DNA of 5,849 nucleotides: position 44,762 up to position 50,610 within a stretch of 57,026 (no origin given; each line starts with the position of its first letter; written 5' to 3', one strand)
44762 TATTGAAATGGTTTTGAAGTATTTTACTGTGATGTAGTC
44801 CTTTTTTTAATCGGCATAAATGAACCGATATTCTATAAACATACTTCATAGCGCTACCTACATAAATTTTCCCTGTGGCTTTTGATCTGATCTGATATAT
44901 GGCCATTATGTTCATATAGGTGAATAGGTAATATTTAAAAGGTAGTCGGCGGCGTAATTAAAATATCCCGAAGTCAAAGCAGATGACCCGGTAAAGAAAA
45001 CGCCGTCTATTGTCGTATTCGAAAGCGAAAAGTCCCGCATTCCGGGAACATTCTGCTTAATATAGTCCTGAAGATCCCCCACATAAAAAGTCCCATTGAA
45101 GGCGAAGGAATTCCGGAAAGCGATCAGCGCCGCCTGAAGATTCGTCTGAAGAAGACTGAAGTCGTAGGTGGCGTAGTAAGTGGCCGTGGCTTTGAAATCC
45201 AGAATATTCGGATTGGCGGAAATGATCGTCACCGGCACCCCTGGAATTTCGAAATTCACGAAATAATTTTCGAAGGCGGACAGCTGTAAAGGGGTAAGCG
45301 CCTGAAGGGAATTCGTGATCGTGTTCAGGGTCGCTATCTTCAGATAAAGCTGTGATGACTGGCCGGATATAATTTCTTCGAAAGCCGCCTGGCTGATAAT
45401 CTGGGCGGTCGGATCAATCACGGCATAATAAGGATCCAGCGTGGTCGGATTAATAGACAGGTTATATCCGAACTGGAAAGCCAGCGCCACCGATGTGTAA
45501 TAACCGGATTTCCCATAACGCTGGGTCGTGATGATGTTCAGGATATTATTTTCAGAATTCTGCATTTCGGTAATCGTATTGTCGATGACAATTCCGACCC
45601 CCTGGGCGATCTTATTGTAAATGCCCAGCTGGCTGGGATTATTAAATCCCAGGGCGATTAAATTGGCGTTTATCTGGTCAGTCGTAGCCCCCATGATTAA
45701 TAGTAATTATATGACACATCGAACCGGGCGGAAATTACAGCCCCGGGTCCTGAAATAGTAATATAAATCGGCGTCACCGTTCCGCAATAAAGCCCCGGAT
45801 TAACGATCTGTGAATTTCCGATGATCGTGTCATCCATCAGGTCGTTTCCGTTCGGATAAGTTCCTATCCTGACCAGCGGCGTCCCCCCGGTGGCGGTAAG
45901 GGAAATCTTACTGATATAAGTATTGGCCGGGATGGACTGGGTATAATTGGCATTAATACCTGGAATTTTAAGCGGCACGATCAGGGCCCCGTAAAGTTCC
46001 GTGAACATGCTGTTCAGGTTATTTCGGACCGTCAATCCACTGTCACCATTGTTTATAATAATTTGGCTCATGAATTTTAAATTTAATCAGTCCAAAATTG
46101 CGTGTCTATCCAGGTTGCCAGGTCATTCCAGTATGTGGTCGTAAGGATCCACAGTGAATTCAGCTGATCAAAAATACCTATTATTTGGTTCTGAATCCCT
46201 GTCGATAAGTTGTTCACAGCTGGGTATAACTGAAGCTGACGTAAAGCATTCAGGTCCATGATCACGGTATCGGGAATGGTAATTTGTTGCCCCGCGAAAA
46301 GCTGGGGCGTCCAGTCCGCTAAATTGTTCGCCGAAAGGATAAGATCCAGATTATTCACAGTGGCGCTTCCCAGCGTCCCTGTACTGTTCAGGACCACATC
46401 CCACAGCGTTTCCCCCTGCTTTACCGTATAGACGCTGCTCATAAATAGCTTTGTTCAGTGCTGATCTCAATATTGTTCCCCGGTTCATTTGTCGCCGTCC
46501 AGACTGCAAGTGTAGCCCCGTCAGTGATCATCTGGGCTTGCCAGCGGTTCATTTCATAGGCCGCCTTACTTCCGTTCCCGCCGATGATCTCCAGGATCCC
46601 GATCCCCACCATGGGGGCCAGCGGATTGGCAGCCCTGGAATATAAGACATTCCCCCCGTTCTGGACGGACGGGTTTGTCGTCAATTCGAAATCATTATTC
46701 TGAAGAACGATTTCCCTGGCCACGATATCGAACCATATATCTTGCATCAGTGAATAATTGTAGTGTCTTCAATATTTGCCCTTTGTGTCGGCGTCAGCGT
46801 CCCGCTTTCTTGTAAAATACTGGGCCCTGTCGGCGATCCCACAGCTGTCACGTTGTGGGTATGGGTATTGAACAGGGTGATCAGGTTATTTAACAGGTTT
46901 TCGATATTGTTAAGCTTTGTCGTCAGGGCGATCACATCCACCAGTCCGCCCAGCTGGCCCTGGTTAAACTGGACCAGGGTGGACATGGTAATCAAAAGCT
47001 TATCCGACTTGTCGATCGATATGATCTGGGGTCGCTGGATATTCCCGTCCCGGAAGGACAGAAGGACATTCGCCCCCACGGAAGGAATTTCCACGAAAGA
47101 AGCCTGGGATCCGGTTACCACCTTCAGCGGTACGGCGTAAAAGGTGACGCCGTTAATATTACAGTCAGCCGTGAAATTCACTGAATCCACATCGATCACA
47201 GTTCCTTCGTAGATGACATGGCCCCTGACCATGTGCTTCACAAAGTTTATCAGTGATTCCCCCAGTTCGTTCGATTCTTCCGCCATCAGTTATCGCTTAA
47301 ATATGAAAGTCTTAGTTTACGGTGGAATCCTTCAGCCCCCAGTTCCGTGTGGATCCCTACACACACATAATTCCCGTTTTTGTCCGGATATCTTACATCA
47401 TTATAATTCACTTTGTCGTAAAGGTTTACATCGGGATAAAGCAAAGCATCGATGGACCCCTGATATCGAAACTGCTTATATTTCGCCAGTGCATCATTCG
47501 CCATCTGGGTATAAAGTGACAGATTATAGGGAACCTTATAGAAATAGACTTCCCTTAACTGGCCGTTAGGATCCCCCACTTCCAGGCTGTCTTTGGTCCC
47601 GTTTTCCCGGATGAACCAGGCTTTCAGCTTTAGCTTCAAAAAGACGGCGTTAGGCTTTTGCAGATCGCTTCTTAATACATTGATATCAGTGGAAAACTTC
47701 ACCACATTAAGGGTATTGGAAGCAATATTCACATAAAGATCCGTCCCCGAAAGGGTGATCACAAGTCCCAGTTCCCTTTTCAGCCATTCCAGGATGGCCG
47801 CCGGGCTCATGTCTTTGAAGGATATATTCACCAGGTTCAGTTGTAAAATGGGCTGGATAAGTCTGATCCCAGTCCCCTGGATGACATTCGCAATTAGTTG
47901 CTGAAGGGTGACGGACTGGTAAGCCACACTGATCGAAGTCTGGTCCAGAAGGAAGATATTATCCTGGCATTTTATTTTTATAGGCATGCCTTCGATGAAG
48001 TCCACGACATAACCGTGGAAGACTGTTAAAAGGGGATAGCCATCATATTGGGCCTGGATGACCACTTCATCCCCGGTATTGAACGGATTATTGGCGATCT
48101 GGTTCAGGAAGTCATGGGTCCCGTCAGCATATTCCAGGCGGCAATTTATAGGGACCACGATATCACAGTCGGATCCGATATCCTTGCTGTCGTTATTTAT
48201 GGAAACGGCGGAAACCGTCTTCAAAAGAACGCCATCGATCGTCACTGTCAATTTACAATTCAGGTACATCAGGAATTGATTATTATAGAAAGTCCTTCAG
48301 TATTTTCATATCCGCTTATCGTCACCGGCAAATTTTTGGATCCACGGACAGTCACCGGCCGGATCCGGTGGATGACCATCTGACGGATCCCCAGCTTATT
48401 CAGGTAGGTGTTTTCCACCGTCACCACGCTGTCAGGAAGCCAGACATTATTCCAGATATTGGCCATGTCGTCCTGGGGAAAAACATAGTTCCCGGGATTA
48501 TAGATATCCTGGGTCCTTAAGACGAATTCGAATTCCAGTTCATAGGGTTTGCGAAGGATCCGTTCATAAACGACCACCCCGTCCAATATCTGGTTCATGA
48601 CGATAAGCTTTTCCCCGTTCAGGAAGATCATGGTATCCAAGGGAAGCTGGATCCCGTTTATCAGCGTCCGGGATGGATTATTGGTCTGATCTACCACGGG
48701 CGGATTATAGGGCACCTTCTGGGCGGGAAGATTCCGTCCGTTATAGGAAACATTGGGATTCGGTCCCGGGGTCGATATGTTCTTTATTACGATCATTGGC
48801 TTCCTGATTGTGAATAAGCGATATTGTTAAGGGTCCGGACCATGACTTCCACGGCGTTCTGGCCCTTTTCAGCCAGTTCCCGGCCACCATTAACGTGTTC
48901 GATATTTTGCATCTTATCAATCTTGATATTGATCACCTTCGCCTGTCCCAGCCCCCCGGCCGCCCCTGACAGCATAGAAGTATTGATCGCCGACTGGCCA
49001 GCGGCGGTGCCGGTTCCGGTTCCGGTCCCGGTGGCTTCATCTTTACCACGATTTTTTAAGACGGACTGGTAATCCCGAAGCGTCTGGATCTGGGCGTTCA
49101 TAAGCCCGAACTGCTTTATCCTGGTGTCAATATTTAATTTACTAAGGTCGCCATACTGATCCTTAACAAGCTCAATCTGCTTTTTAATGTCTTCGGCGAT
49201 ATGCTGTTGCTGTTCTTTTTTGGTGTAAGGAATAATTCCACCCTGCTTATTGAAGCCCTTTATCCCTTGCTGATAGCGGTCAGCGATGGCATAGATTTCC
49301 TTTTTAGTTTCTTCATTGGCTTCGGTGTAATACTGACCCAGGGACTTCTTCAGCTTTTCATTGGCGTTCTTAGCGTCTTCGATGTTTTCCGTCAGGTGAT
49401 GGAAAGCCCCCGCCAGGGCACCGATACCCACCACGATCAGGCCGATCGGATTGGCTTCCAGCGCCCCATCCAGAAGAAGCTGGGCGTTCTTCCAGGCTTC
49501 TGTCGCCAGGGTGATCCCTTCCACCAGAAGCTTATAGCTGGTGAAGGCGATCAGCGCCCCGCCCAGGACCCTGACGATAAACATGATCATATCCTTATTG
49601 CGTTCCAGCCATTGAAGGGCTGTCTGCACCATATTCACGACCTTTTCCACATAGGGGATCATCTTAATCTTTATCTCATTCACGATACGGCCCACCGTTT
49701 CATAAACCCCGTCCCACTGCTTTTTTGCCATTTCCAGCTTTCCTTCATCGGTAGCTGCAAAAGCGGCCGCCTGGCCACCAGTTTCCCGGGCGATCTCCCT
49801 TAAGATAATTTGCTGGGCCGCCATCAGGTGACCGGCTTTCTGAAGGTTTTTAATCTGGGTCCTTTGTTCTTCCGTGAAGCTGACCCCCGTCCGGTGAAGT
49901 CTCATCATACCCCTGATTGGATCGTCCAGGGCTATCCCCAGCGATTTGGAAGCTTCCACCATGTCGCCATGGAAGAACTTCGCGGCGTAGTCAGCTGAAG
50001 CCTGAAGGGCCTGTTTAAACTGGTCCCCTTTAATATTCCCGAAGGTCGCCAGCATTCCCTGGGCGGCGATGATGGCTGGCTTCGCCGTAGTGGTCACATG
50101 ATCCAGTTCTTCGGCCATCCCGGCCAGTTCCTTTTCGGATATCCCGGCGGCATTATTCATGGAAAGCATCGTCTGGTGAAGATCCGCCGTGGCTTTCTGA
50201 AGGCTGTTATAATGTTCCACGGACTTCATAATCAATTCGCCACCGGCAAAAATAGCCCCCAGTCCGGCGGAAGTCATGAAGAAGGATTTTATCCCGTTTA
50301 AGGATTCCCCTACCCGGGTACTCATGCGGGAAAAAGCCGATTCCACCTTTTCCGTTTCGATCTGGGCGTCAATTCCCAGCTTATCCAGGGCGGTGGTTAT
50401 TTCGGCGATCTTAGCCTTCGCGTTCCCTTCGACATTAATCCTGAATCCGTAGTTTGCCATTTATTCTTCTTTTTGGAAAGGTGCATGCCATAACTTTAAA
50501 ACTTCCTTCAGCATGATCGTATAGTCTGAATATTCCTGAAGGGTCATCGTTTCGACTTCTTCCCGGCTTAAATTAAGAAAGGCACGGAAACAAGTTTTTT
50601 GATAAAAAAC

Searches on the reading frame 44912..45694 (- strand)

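Call 42: search_protein_families(library=pfam, proteins=[window:44912-45694:-], max_evalue=0.001)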
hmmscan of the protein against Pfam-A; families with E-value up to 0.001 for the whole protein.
window:44912-45694:- (260 aa): 0 families

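Call 101: search_protein_families(library=phrogs, proteins=[window:44912-45694:-], max_evalue=0.001)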
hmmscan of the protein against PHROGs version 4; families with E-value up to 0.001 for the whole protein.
window:44912-45694:- (260 aa): 1 family
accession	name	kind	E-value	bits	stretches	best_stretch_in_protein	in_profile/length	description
phrog_38413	-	unknown function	5.5e-11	43.4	1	61-249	69-270/284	-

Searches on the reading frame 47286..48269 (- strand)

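Call 41: search_protein_families(library=pfam, proteins=[window:47286-48269:-], max_evalue=0.001)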
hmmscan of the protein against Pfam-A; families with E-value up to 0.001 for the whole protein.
window:47286-48269:- (327 aa): 1 family
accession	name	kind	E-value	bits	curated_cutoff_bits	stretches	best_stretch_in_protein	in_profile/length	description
PF24032.1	YQBQ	-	0.00032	20.6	27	0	60-136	24-96/294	YQBQ-like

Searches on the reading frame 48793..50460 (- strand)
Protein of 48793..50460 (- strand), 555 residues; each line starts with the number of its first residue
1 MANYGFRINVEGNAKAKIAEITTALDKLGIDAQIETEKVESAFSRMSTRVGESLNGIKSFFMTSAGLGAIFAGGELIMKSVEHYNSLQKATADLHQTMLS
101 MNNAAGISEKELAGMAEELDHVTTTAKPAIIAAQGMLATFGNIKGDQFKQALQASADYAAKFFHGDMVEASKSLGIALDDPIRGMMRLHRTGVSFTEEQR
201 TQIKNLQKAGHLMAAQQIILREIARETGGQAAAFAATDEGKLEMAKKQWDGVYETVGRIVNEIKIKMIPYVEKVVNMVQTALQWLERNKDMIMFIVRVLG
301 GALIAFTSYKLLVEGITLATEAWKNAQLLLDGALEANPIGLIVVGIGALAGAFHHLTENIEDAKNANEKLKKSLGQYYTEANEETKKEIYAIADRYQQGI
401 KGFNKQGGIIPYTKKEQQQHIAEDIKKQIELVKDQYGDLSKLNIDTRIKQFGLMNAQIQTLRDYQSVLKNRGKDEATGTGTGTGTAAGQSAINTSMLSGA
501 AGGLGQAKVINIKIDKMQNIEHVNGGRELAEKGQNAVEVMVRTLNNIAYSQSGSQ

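Call 41: search_protein_families(library=pfam, proteins=[window:48793-50460:-], max_evalue=0.001)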
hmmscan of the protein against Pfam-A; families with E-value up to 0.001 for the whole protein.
window:48793-50460:- (555 aa): 1 family
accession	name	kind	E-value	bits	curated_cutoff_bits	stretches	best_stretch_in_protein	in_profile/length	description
PF06791.18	TMP_2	-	8.8e-09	35.8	30.2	1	84-204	90-208/208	Prophage tail length tape measure protein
